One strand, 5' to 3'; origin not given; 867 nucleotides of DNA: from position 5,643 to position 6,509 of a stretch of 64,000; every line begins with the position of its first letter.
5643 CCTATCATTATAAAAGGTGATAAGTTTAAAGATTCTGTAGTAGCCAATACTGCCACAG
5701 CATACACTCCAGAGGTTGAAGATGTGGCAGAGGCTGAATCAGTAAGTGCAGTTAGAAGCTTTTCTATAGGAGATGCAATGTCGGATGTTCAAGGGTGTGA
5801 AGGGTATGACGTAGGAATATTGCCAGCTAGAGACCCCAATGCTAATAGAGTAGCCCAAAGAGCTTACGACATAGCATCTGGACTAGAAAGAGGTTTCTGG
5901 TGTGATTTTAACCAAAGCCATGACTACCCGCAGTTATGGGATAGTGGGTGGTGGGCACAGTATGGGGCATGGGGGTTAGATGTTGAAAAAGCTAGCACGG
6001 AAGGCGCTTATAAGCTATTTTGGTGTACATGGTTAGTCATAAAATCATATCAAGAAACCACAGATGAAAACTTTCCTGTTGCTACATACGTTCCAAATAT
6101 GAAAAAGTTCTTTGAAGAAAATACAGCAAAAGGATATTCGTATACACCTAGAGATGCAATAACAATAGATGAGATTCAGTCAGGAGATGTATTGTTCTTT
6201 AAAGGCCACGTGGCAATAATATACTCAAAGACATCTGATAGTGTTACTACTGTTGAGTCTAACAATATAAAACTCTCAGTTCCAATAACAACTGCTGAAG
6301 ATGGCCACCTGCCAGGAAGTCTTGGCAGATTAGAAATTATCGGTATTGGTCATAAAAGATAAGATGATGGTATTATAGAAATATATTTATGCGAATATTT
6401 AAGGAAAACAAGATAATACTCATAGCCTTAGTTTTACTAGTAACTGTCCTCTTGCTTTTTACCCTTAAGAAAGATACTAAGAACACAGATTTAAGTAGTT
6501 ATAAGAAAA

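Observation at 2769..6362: Unusual topology of a CHAP/NlpC-P60 hydrolase: ~800-aa cytoplasmic coiled-coil domain, two TM helices, extracytoplasmic peptidase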

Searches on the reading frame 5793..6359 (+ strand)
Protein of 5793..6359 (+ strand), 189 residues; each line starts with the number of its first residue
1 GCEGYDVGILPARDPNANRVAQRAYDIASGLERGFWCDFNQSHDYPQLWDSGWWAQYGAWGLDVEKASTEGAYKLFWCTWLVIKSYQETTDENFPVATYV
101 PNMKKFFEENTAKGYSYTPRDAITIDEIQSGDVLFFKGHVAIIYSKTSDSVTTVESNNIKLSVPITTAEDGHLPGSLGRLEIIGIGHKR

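Call 39: search_solved_structures(query=A2, max_evalue=1, show_alignments=3)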
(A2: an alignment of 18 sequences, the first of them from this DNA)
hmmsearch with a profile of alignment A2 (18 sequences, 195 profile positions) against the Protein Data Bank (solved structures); distinct sequences matched with E-value up to 1: 20.
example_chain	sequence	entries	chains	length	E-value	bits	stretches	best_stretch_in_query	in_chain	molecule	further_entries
4olk_A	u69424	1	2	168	0.0018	20.8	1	104-170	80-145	Endolysin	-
4csh_A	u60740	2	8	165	0.0021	20.6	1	104-170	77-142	LYSK | ORF30/ORF32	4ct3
9r7g_A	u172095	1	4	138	0.0082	18.7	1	123-166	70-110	Peptidoglycan hydrolase PcsB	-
9r6w_AAA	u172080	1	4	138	0.0095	18.5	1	123-166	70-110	Peptidoglycan hydrolase PcsB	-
7cfl_A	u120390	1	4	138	0.017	17.6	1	125-160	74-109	Putative cell wall hydrolase phosphatase-associated protein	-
2hbw_A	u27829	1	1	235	0.022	17.2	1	119-149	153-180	NLP/P60 protein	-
5t1q_A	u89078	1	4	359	0.041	16.4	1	78-166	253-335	N-acetylmuramoyl-L-alanine amidase domain-containing protein SAOUHSC_02979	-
9ubf_A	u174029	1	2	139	0.047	16.2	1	112-149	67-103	Cell wall hydrolase Tn916-like,CTn7-Orf16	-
4fdy_A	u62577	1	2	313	0.094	15.2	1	112-150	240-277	Similar to lipoprotein, NLP/P60 family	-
5d74_A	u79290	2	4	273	0.11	15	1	100-175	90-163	Putative phage lysin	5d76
9lq5_C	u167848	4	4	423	0.18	14.3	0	18-79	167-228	CRISPR-associated protein Cmr3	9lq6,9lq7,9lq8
4hpe_A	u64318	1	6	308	0.2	14.1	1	113-149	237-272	Putative cell wall hydrolase Tn916-like,CTn1-Orf17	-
7m5f_C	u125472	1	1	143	0.22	14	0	92-147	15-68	Toxin CdiA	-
4xcm_A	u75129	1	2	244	0.27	13.7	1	120-149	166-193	Cell wall-binding endopeptidase-related protein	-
23tz_A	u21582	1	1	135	0.32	13.5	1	121-149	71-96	Peptidoglycan DL-endopeptidase CwlO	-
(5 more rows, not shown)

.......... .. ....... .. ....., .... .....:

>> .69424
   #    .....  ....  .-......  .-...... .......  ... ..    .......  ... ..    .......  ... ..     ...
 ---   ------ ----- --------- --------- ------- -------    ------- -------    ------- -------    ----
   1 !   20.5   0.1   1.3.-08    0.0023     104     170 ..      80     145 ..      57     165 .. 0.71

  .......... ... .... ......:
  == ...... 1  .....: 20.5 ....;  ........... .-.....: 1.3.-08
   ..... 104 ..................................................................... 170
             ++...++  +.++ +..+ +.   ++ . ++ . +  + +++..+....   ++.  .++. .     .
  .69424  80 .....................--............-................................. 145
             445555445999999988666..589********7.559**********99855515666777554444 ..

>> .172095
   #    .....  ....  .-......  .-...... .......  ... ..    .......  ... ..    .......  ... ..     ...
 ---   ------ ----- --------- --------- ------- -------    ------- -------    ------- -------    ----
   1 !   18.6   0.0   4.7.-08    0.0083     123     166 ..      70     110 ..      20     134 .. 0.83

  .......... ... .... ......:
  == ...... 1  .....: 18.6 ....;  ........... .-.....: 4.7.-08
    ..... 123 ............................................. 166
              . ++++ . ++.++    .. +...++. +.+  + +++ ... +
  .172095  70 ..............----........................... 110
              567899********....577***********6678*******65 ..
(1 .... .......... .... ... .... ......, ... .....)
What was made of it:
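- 5826..6359 (+): CHAP-type cysteine peptidase/amidase domain, aa ~1020-1197. Catalytic codons: Cys1086 (6024-6026), His1147 (6207-6209), Glu1163 (6255-6257), Asn1165 (6261-6263). A profile search of the PDB gives LysK CHAP at E 0.002, with His and E-x-N aligned (call 39).
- On CHAP domain (Pfam PF05257; papain-like amidase/peptidase): The His and E-x-N motifs align with LysK CHAP (call 39).
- Closest known: VirB1-type wall hydrolases of Gram-positive conjugative T4SSs: PrgK. Same: The family profile weakly matches Tn916-like NlpC/P60 hydrolases in the PDB (call 39).
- The family profile aligns the His and E-x-N motifs with LysK CHAP (call 39).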
